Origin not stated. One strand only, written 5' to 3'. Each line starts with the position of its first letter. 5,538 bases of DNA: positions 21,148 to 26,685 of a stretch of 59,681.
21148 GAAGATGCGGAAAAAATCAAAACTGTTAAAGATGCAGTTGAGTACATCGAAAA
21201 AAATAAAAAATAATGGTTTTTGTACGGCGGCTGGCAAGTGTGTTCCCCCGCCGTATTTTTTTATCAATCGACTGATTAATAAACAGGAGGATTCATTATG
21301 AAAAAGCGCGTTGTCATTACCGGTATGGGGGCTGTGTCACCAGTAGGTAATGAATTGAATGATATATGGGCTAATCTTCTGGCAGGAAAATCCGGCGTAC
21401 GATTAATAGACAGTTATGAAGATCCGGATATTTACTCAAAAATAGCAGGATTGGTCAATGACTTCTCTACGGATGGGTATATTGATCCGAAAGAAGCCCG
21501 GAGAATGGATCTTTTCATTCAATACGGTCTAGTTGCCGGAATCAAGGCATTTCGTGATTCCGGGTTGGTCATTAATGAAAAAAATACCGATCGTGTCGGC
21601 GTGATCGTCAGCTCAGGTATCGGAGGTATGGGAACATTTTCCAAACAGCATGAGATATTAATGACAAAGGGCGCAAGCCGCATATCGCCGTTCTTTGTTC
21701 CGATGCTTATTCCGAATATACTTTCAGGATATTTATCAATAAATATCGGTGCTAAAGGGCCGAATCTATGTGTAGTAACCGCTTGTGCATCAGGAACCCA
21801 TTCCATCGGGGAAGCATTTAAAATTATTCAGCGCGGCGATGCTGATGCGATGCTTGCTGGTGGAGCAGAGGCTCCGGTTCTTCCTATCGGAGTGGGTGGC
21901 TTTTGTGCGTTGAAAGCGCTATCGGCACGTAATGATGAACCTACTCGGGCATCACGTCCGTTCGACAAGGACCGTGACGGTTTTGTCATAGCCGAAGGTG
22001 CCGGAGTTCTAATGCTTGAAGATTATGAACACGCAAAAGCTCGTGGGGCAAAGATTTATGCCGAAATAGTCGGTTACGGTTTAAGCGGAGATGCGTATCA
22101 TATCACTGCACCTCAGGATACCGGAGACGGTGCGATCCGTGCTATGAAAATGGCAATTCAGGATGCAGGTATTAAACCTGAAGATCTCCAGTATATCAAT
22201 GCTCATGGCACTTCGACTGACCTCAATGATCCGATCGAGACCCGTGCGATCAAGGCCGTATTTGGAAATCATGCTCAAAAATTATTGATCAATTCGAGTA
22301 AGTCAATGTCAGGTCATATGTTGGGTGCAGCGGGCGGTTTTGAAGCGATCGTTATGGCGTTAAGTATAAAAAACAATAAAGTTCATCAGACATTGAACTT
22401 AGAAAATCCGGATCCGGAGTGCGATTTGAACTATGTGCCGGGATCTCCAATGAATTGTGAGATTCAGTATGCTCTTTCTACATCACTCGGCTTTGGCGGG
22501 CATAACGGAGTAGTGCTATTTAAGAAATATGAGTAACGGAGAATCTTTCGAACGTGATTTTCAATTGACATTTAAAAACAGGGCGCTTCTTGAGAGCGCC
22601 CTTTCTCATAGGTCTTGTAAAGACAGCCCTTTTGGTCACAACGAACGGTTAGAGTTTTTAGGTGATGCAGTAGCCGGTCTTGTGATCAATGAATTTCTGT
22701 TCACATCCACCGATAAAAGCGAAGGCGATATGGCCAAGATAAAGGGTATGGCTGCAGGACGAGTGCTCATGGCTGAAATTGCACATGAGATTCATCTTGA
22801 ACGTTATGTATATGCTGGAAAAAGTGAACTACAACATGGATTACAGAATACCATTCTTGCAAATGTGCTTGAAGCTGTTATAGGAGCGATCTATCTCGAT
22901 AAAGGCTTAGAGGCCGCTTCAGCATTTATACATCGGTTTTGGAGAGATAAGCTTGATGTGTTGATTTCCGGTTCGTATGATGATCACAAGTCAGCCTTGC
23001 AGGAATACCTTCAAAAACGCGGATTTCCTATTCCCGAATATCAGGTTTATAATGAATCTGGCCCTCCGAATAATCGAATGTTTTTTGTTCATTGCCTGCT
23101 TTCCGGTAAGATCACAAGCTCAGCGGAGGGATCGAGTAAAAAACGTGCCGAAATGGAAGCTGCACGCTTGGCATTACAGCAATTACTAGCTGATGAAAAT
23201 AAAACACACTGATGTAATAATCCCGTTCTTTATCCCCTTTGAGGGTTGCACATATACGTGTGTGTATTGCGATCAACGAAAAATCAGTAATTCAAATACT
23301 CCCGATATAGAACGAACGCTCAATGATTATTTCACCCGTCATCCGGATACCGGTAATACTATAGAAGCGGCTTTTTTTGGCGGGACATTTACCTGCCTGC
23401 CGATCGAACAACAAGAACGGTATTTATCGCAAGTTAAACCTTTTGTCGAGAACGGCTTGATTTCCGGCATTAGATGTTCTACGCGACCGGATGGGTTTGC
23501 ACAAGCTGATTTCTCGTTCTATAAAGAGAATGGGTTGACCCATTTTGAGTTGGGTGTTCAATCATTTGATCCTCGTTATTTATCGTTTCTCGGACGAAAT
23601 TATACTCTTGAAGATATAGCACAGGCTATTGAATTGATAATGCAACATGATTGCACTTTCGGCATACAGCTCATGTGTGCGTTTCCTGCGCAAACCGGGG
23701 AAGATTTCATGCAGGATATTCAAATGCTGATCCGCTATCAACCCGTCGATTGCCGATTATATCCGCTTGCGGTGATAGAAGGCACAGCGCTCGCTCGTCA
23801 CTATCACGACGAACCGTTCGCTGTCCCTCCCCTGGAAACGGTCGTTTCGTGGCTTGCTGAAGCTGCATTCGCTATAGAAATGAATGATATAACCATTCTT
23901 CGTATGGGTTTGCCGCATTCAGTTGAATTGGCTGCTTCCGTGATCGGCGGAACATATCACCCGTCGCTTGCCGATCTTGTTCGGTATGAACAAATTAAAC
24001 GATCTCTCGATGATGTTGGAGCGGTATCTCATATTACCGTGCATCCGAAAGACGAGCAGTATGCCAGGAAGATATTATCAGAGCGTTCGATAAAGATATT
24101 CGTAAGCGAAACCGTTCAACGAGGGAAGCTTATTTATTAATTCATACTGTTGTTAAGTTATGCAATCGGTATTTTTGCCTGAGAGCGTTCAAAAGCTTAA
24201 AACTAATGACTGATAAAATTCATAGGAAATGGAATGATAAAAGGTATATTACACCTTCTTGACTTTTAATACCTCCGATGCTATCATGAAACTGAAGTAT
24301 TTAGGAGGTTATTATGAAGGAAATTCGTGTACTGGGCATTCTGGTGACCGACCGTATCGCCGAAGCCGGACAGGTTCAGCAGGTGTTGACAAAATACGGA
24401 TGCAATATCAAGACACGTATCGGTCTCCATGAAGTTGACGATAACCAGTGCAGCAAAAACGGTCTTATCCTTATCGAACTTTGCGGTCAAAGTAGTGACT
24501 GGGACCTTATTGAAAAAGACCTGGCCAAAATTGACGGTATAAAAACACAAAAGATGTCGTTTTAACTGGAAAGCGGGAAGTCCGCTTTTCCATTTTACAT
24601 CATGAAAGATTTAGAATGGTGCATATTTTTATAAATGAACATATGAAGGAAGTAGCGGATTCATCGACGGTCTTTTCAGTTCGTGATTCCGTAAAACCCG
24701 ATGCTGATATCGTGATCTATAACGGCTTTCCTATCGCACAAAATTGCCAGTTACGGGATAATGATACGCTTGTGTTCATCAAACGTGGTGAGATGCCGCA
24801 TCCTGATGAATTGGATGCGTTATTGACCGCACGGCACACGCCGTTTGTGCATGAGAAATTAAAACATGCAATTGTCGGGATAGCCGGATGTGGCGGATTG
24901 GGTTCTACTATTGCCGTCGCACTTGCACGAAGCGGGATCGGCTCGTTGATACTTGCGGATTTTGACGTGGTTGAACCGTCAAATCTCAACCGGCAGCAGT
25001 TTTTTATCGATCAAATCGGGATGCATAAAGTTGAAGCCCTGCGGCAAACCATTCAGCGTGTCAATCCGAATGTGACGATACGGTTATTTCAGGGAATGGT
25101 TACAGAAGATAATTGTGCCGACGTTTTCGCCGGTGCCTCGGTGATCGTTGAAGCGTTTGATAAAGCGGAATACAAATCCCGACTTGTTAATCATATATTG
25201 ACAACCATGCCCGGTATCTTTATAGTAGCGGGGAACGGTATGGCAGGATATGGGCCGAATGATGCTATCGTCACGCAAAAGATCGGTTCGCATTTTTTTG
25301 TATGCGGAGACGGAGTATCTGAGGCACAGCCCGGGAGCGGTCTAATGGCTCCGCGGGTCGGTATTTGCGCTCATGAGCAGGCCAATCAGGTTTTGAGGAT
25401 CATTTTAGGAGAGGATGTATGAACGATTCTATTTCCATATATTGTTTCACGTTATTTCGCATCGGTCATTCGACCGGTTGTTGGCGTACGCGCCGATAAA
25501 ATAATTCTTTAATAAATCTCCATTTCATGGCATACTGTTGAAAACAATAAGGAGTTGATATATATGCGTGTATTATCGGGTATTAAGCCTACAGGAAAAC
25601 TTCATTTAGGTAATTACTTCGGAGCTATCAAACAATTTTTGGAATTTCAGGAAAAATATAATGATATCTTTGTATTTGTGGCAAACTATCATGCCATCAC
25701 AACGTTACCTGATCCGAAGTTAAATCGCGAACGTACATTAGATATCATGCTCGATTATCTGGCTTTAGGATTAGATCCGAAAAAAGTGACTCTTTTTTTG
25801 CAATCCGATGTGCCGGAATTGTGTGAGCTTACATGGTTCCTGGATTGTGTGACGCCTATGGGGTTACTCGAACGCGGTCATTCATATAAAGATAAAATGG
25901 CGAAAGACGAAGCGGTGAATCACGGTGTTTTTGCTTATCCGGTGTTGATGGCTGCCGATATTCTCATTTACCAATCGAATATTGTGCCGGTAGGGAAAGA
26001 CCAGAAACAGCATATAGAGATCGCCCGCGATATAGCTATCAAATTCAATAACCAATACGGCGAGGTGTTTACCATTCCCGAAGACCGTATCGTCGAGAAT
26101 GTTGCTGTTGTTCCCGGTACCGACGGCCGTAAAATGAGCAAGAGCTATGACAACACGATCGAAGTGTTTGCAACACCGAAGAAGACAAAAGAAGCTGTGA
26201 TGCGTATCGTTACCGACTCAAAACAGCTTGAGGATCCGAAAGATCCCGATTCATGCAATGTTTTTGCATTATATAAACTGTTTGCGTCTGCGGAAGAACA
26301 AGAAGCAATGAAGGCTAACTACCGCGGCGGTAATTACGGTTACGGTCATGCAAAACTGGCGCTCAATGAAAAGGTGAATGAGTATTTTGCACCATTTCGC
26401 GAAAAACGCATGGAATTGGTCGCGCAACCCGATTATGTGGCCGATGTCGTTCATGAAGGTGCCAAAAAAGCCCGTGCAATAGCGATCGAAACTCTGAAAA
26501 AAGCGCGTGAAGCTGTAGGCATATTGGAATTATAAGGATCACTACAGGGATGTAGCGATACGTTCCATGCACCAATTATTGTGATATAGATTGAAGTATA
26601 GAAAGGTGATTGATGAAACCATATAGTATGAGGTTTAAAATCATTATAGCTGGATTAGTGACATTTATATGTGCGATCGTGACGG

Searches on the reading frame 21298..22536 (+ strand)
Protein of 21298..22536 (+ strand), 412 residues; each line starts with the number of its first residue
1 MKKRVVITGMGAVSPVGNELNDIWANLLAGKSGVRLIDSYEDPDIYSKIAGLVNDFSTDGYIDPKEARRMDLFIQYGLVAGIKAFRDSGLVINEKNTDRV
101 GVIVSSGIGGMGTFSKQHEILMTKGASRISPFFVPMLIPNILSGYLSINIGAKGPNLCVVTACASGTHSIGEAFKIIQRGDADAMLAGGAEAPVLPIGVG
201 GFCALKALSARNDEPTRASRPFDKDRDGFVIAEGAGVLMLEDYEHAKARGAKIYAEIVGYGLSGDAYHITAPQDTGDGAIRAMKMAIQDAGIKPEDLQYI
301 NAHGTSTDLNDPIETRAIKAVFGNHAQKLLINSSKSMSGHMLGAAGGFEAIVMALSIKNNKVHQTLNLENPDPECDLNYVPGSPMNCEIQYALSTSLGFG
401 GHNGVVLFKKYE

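Call 41: search_protein_families(library=pfam, proteins=[window:21298-22536:+], max_evalue=0.00001)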
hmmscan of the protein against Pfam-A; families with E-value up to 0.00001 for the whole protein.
window:21298-22536:+ (412 aa): 2 families
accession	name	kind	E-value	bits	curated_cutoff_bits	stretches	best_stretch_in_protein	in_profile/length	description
PF00109.32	ketoacyl-synt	-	4.6e-59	200.5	20.8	1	3-246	2-252/252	Beta-ketoacyl synthase, N-terminal domain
PF02801.28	Ketoacyl-synt_C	-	2.4e-38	131.2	20.8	1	254-369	1-119/119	Beta-ketoacyl synthase, C-terminal domain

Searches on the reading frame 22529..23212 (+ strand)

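Call 41: search_protein_families(library=pfam, proteins=[window:22529-23212:+], max_evalue=0.00001)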
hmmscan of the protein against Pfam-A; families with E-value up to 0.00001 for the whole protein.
window:22529-23212:+ (227 aa): 3 families
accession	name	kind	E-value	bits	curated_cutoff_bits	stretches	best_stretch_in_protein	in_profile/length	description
PF14622.11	Ribonucleas_3_3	-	5e-29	101.5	35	1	18-137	2-123/128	Ribonuclease-III-like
PF00636.31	Ribonuclease_3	-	4.6e-18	66.3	27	1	39-126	1-102/102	Ribonuclease III domain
PF00035.32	dsrm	-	4e-17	63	23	1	154-219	2-66/66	Double-stranded RNA binding motif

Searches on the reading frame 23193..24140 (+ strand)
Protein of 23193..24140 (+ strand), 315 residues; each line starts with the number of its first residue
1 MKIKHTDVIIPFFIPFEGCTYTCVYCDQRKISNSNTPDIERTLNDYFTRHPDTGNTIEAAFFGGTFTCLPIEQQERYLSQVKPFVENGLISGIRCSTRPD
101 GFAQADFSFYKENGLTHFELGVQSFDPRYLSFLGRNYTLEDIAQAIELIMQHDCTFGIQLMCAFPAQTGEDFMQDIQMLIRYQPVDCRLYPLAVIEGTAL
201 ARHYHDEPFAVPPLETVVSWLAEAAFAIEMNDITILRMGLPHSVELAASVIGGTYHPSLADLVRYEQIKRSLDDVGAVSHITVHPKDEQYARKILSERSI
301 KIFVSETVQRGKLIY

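Call 41: search_protein_families(library=pfam, proteins=[window:23193-24140:+], max_evalue=0.00001)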
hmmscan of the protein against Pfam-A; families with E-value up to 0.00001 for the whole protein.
window:23193-24140:+ (315 aa): 2 families
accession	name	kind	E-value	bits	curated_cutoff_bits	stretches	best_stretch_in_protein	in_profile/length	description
PF04055.27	Radical_SAM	-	4.6e-18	66.4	29.5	1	14-178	2-165/166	Radical SAM superfamily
PF16199.10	Radical_SAM_C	-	1.2e-11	45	31.9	1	187-263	4-79/85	Radical_SAM C-terminal domain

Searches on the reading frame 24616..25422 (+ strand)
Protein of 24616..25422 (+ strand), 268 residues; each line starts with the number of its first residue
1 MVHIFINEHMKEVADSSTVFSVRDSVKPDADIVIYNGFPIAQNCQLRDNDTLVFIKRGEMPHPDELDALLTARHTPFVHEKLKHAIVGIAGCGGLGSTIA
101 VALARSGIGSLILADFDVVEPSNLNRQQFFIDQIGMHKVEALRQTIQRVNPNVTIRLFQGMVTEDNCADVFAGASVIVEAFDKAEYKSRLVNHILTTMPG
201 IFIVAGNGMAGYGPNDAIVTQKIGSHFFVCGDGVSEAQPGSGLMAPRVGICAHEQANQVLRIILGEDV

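Call 41: search_protein_families(library=pfam, proteins=[window:24616-25422:+], max_evalue=0.00001)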
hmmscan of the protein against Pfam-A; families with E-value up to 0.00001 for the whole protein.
window:24616-25422:+ (268 aa): 2 families
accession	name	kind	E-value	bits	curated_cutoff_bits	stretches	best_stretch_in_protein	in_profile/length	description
PF00899.27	ThiF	-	9.1e-34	117.1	28.1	1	80-266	16-205/238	ThiF family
PF14453.12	ThiS-like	-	9.1e-19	67.7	26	1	3-58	2-57/57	ThiS-like ubiquitin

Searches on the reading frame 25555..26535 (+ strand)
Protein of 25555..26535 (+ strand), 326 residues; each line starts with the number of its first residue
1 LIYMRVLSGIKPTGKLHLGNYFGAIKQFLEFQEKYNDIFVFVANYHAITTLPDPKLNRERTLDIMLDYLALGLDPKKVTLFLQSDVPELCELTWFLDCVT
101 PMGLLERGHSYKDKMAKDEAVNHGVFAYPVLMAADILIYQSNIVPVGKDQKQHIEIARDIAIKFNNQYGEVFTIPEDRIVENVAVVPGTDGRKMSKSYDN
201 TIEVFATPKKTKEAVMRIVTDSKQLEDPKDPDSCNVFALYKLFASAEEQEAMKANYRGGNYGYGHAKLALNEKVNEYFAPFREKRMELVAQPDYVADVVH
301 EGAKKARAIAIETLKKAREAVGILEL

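Call 42: search_protein_families(library=pfam, proteins=[window:25555-26535:+], max_evalue=0.00001)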
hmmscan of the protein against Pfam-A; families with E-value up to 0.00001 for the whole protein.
window:25555-26535:+ (326 aa): 1 family
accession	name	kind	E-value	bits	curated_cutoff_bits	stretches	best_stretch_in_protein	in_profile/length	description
PF00579.31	tRNA-synt_1b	-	1.3e-63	215.5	21.1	1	4-278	6-291/292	tRNA synthetases class I (W and Y)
